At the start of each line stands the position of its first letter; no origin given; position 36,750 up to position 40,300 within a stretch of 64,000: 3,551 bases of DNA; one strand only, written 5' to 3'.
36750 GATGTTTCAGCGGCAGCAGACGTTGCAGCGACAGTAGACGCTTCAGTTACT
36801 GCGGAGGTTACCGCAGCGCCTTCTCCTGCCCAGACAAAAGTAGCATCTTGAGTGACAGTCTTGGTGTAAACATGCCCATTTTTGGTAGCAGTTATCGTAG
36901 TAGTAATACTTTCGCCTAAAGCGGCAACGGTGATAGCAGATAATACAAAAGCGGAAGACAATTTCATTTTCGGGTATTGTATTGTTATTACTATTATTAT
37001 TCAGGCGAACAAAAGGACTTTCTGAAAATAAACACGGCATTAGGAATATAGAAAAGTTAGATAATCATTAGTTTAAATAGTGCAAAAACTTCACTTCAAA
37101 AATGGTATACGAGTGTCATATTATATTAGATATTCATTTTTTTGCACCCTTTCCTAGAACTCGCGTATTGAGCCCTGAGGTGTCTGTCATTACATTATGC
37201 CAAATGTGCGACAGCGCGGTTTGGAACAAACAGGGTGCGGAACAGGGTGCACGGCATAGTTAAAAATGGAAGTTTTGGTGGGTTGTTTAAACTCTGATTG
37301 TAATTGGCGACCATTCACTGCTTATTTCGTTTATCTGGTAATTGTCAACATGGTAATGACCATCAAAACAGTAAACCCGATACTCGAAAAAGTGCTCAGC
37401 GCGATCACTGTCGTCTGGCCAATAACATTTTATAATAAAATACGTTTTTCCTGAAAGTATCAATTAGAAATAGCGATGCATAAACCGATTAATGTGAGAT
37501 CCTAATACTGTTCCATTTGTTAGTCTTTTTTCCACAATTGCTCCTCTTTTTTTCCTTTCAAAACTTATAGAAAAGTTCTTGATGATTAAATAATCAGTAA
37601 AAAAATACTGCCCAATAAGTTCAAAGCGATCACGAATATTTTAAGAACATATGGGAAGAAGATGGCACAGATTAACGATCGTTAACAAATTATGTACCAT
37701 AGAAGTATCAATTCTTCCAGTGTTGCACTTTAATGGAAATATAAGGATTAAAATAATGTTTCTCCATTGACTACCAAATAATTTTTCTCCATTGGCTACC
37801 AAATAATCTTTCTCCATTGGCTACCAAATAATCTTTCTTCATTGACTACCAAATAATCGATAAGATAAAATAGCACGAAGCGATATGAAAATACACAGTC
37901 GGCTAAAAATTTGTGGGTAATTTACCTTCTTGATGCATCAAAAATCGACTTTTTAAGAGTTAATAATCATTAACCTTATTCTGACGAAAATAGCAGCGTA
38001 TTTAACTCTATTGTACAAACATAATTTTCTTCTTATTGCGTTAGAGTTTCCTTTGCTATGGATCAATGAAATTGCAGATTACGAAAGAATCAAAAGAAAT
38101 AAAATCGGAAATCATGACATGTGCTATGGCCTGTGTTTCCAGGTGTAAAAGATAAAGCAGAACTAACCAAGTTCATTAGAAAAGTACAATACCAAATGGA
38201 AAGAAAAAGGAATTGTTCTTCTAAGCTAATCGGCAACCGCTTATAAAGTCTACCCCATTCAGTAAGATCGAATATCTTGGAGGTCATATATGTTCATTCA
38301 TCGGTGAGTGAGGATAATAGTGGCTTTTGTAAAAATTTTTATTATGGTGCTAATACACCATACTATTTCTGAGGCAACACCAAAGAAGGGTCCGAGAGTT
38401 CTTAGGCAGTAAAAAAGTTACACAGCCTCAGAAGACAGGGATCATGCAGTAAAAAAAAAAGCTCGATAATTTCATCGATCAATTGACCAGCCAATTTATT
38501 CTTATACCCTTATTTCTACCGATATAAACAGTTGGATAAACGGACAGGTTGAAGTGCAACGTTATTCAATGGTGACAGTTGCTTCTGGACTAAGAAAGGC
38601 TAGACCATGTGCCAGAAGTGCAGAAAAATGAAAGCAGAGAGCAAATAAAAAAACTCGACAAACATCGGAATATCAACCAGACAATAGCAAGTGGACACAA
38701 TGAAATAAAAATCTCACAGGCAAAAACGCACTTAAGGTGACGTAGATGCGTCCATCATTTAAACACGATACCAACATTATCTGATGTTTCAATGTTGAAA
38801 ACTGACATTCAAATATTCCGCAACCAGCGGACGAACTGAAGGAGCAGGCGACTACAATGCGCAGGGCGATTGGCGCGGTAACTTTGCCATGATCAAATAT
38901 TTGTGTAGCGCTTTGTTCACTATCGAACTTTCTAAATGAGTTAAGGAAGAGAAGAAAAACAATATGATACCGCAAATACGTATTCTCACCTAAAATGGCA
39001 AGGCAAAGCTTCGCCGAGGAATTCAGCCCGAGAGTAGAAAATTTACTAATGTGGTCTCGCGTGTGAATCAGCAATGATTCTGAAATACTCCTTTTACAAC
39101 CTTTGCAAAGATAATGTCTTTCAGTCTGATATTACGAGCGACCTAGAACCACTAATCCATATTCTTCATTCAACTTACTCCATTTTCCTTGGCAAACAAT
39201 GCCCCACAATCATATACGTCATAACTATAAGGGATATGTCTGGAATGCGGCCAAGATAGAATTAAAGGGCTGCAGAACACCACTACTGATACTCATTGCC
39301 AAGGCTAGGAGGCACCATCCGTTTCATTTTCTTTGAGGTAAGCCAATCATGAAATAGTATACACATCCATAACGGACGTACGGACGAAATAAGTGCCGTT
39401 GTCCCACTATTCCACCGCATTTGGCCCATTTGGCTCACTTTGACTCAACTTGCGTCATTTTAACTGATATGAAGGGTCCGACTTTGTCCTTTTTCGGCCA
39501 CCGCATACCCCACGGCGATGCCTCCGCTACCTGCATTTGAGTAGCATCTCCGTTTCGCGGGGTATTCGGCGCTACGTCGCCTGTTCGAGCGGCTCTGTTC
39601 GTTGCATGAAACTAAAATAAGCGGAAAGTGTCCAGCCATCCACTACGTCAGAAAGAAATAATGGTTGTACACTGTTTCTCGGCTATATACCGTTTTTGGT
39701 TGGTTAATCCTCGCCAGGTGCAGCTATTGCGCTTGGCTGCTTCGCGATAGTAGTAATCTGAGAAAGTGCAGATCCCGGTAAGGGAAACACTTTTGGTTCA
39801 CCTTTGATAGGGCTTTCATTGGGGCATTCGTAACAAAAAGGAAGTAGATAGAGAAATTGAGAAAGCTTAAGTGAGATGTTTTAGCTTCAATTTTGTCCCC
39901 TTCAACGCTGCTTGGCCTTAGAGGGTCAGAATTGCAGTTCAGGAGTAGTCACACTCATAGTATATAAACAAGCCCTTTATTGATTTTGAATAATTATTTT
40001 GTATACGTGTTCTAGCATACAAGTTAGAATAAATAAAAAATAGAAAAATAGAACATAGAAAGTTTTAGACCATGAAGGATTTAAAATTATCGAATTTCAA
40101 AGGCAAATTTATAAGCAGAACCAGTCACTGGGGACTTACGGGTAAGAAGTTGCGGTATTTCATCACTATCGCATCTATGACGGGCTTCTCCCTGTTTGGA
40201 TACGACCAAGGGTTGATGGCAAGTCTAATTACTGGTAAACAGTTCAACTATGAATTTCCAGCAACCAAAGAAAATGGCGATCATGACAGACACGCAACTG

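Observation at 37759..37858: Perfectly phased 4 x 25-bp tandem repeat in the 3.1-kb FIT1/STL1 divergent spacer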

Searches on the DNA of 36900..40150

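Call 7: search_rna_families(source=window, start=36900, end=40150, threshold=evalue, max_evalue=1)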
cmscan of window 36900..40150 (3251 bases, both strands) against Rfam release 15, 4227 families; matches with E-value up to 1: 0.
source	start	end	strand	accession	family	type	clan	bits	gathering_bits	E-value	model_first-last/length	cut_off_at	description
